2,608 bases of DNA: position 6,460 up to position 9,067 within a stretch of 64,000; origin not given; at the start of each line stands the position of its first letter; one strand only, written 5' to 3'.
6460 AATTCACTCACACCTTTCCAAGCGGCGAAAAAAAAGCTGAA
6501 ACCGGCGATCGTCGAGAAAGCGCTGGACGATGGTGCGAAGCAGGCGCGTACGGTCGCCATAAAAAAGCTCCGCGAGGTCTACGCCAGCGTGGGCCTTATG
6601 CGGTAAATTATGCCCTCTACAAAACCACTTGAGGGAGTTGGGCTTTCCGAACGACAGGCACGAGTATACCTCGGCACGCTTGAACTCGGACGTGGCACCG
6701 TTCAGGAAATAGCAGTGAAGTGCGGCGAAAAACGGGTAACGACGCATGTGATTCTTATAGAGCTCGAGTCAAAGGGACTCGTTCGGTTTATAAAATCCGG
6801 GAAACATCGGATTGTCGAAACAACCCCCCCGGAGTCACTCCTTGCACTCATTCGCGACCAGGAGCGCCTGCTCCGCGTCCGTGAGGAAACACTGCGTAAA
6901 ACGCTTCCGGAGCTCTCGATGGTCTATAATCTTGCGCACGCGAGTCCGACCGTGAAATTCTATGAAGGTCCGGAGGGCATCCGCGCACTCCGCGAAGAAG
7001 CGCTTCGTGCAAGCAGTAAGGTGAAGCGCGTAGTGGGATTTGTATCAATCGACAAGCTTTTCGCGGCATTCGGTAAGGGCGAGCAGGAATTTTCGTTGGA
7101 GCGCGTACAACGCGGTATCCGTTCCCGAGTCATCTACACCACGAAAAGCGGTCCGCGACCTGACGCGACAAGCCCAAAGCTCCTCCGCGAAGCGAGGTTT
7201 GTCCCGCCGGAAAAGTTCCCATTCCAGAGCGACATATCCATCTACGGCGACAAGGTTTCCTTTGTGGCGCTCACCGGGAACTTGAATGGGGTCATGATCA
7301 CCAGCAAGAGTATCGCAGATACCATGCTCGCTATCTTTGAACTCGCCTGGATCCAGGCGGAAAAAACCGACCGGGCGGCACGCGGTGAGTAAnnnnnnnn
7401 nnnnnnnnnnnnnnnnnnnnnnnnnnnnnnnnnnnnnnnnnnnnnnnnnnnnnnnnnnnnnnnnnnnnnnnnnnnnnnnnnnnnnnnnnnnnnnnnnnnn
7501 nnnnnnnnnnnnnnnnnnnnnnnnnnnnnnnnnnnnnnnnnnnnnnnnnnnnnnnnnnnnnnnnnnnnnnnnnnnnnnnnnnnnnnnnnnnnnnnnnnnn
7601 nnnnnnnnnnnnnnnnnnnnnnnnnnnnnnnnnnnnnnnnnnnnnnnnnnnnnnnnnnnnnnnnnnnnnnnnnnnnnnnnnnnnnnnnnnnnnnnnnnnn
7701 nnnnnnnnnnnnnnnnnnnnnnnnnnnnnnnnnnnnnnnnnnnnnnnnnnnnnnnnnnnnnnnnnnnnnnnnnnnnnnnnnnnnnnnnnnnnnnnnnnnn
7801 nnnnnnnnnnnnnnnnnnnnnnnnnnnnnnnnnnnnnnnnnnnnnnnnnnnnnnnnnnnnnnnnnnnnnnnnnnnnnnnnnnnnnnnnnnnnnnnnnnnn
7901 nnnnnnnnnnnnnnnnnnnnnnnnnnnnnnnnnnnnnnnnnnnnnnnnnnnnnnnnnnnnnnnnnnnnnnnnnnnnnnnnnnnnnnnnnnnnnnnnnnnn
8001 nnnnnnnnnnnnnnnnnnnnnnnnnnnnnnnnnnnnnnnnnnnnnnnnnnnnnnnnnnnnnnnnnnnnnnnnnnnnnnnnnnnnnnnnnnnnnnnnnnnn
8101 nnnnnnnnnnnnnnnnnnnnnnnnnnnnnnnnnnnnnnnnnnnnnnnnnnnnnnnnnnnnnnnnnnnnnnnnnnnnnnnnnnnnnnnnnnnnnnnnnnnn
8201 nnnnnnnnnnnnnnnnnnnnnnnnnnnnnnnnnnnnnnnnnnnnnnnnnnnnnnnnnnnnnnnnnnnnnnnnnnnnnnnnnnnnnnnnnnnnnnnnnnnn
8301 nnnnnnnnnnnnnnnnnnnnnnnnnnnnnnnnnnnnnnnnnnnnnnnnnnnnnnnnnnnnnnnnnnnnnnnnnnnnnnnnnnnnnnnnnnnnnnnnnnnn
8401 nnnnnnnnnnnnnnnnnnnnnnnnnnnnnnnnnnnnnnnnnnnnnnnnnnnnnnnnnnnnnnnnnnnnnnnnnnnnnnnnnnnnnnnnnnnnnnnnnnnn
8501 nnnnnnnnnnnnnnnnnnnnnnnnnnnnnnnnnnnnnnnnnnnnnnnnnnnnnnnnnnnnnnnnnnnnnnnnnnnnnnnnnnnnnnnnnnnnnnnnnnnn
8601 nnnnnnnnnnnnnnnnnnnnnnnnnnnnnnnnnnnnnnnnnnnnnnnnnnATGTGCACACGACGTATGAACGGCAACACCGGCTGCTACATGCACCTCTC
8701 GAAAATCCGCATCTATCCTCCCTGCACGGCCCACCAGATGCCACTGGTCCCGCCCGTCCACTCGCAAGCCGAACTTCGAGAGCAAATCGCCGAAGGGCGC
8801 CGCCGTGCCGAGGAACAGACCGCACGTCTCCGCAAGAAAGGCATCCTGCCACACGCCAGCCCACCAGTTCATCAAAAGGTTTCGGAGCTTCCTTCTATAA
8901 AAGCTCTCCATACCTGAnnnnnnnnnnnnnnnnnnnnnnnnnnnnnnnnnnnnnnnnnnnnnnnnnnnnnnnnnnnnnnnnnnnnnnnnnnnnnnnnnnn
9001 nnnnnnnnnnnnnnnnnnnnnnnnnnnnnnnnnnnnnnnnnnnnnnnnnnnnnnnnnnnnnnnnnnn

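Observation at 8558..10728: Thrice-repeated structured ~55-nt leader motif with stem covariation, ahead of consecutive small Cys-rich genes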

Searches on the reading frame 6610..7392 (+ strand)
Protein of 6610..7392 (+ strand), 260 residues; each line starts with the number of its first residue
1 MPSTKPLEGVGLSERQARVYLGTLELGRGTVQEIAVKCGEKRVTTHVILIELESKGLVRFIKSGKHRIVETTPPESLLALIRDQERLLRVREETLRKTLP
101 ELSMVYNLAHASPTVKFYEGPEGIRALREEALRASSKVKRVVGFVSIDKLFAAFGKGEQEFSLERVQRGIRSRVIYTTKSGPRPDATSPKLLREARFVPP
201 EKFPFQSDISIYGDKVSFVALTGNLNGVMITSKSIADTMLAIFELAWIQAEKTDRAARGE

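Call 10: search_protein_families(library=pfam, proteins=[window:6610-7392:+], max_evalue=1)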
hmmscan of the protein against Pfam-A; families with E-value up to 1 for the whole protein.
window:6610-7392:+ (260 aa): 2 families
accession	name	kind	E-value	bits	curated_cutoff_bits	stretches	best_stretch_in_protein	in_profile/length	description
PF01978.25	TrmB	-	2.1e-08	34.3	25.6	1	7-75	1-68/68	Sugar-specific transcriptional regulator TrmB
PF09339.16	HTH_IclR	-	0.0089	16.2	22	1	28-59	17-49/52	IclR helix-turn-helix domain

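Call 31: find_related_loci(query=window:6610-7392:+, collection=genome_contigs, flank=10000)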
Query window:6610-7392:+ (260 aa) in genome_contigs; peptide patterns used: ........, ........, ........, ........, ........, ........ (x = any residue, [..] = any of these).
70 stretches matched a pattern; 1 encode a relative of the query (tblastn E <= 1e-3); 1 distinct loci.
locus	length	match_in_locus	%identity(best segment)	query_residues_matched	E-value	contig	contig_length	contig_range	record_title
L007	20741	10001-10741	29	7-247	3e-27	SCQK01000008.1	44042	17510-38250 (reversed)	MAG: Patescibacteria group bacterium isolate DP16D_bin.9 DP16D_bin.9-55905, whole genome shotgun sequence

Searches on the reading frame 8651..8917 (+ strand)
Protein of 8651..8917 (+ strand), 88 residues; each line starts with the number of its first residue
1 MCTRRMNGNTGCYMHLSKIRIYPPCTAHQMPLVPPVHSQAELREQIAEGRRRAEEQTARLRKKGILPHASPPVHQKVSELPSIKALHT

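Call 10: search_protein_families(library=pfam, proteins=[window:8651-8917:+], max_evalue=1)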
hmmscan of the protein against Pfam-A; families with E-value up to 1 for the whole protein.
window:8651-8917:+ (88 aa): 1 family
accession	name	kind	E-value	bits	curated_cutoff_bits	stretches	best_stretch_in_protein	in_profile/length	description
PF20555.3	DUF6767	-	0.1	12.9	27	1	31-57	30-56/57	Domain of unknown function (DUF6767)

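Call 11: search_protein_families(library=phrogs, proteins=[window:8651-8917:+], max_evalue=1)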
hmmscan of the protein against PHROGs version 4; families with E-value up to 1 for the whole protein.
window:8651-8917:+ (88 aa): 3 families
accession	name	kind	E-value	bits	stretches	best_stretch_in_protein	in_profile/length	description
phrog_10452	-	unknown function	0.073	14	1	39-72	106-139/188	-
phrog_479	-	unknown function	0.11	13.3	1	40-72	104-136/333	-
phrog_9672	-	tail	0.17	13.1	1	34-54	26-49/56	minor tail protein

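Call 92: search_protein_families(library=padloc, proteins=[window:8651-8917:+], max_evalue=0.1)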
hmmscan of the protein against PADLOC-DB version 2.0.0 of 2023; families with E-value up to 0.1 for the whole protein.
window:8651-8917:+ (88 aa): 0 families
